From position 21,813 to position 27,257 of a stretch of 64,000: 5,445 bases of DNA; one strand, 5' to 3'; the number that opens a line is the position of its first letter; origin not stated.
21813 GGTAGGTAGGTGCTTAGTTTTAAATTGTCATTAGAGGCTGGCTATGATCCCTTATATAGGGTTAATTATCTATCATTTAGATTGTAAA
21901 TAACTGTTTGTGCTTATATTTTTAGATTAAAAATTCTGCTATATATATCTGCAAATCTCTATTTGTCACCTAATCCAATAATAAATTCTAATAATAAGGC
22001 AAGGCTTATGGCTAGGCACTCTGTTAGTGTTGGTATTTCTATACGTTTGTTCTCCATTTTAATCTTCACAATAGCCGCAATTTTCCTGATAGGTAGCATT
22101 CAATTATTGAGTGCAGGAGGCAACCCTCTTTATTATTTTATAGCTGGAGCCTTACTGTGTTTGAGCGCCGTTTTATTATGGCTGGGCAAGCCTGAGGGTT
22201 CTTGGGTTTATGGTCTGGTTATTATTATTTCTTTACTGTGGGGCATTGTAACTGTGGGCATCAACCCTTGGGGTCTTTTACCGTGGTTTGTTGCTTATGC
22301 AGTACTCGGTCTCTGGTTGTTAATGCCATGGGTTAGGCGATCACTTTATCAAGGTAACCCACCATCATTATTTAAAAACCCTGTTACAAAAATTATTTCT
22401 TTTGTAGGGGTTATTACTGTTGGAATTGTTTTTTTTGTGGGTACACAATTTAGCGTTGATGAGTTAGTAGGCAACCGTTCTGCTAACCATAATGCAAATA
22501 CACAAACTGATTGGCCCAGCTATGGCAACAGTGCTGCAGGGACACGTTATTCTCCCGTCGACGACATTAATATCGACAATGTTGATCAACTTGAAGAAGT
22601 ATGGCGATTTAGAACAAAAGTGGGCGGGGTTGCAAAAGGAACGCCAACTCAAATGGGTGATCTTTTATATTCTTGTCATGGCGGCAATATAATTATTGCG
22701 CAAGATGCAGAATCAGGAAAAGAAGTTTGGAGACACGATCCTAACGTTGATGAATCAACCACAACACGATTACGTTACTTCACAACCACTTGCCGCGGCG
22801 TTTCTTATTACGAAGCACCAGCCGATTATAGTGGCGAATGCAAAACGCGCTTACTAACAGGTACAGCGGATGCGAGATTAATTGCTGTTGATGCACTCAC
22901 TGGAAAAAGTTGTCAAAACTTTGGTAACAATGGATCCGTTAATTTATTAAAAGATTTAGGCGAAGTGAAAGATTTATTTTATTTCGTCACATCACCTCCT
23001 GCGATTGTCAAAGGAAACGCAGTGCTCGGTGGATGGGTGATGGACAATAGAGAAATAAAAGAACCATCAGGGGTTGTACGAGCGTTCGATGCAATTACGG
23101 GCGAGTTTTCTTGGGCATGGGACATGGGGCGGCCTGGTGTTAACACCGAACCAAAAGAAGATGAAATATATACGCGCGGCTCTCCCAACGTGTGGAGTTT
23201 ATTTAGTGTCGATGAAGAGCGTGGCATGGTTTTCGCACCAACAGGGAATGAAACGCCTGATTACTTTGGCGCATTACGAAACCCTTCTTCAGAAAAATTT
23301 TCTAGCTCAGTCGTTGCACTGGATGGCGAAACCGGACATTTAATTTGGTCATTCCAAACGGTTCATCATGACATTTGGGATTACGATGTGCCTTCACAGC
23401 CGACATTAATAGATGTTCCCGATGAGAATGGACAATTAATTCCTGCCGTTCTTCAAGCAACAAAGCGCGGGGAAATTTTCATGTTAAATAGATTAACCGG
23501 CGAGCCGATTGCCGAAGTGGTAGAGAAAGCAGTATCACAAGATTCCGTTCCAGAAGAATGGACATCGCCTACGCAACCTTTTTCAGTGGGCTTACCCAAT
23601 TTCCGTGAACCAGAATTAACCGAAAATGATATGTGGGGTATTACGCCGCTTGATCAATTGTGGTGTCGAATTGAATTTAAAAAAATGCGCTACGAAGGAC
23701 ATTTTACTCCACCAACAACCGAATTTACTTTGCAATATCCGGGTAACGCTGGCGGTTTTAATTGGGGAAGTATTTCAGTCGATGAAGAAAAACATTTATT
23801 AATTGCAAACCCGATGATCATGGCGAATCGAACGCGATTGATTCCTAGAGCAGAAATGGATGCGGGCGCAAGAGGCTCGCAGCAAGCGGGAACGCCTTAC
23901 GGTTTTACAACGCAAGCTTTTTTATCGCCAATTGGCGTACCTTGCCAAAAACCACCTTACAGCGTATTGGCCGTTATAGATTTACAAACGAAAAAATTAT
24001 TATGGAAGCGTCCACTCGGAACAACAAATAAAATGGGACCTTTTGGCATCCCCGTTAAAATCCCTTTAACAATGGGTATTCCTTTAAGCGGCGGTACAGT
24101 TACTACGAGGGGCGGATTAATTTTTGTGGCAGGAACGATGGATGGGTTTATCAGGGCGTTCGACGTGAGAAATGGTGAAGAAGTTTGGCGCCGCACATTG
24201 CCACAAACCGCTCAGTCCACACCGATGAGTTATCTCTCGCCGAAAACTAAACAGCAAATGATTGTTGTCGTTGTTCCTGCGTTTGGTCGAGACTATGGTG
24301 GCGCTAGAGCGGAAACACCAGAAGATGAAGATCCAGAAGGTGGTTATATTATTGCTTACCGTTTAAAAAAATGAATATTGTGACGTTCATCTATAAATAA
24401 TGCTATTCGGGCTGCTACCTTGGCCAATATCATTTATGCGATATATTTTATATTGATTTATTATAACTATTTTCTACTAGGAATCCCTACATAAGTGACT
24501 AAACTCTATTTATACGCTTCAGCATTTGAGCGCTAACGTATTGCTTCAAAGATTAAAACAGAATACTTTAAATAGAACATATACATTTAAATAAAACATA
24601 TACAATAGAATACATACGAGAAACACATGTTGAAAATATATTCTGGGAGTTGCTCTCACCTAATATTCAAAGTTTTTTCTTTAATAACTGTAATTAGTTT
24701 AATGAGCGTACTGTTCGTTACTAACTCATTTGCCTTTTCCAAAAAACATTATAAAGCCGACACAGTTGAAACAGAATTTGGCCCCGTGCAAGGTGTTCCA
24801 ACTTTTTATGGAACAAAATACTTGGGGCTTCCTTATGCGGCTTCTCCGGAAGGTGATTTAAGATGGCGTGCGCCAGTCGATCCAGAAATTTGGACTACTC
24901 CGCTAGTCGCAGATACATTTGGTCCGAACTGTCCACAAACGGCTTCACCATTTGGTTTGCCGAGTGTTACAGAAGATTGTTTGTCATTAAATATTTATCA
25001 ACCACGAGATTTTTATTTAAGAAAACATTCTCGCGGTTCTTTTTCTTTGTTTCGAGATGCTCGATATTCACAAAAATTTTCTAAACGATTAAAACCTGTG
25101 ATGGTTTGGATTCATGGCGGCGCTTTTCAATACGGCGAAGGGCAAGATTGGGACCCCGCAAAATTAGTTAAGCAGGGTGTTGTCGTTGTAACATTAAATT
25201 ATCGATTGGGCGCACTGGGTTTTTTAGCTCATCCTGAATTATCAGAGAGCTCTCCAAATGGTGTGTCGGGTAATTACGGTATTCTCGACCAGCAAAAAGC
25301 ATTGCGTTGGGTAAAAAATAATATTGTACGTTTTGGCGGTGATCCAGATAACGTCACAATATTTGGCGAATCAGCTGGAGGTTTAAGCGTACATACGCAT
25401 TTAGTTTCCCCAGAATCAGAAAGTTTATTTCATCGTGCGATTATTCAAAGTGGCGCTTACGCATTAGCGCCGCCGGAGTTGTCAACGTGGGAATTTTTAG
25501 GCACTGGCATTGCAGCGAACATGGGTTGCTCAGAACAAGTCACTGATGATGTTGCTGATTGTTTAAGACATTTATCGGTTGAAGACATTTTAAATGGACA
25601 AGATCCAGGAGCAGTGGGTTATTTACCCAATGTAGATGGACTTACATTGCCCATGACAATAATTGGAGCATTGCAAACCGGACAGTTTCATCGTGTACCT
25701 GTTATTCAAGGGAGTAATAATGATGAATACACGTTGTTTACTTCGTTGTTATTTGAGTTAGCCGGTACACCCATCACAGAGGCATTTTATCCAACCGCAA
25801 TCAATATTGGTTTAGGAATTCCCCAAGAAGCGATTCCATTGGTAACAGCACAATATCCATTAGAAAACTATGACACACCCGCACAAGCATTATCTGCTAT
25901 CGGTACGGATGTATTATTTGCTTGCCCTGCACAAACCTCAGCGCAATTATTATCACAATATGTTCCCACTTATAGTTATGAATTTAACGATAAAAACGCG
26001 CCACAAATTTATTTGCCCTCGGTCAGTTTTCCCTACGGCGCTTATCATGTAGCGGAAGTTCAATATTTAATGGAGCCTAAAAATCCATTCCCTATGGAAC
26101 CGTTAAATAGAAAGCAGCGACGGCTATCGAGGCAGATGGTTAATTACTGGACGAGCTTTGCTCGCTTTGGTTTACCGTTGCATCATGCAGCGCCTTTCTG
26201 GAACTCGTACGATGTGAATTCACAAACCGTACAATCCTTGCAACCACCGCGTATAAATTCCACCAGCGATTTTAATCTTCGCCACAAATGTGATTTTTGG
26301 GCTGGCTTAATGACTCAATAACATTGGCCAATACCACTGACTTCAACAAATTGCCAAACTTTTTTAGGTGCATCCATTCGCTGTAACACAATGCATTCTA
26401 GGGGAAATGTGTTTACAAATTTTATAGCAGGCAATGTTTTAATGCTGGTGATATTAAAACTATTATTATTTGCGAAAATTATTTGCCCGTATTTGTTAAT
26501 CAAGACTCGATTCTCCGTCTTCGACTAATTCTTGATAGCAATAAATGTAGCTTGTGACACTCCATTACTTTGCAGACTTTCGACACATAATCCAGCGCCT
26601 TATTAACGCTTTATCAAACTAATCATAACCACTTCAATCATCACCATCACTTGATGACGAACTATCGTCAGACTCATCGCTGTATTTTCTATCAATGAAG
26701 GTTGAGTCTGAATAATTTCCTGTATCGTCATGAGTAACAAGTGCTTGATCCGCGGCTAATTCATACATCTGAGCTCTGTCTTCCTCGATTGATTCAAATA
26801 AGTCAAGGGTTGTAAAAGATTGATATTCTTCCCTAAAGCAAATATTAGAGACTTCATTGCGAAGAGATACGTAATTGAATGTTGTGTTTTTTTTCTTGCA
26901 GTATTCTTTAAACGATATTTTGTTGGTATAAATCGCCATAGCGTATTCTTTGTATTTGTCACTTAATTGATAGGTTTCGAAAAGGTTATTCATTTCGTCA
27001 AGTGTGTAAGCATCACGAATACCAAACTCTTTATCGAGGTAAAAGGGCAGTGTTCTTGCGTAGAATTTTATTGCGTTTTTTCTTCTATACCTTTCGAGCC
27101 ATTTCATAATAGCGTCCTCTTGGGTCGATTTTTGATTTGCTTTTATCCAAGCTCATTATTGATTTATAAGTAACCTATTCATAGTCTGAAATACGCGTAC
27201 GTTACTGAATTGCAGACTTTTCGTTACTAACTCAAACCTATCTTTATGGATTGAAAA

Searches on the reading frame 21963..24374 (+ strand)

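Call 18: search_protein_families(library=pfam, proteins=[window:21963-24374:+], max_evalue=0.001)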
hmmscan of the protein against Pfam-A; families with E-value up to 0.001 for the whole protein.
window:21963-24374:+ (803 aa): 3 families
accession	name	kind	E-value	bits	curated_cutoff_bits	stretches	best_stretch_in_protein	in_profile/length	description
PF01011.28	PQQ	-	5.6e-220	732.5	26.7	1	184-766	1-594/595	Glucose/ethanol/alcohol dehydrogenase, beta-propeller domain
PF13360.13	PQQ_2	-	3.2e-17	63.4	27.6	2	668-770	4-79/233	Outer membrane protein assembly factor BamB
PF13570.13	Beta-prop_ACSF4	-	1.5e-05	25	133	0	721-756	64-99/329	Beta-alanine-activating enzyme, beta-propeller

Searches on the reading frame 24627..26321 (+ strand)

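Call 18: search_protein_families(library=pfam, proteins=[window:24627-26321:+], max_evalue=0.001)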
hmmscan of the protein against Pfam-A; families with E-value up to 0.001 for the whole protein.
window:24627-26321:+ (564 aa): 4 families
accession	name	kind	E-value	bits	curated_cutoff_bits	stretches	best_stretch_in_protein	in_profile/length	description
PF00135.34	COesterase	-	1.1e-110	371.5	27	1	45-558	3-515/515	Carboxylesterase family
PF20434.5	BD-FAE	-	1.5e-10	41.4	26.8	1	149-252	6-100/215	BD-FAE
PF07859.19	Abhydrolase_3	-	6.8e-06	26.4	25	0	221-256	51-86/210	alpha/beta hydrolase fold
PF00326.27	Peptidase_S9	-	0.00035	20.6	22.6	1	175-280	5-101/213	Prolyl oligopeptidase family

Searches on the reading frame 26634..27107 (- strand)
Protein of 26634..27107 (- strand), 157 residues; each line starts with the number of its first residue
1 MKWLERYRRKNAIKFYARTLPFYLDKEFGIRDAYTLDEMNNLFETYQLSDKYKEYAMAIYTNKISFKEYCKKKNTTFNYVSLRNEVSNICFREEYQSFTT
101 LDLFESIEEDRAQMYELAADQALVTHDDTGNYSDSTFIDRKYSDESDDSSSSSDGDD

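Call 18: search_protein_families(library=pfam, proteins=[window:26634-27107:-], max_evalue=0.001)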
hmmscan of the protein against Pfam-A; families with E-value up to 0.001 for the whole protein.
window:26634-27107:- (157 aa): 1 family
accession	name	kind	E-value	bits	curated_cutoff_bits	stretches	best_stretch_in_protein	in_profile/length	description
PF20196.3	DUF6559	-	9e-12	45.6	27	1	5-106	2-101/126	Family of unknown function (DUF6559)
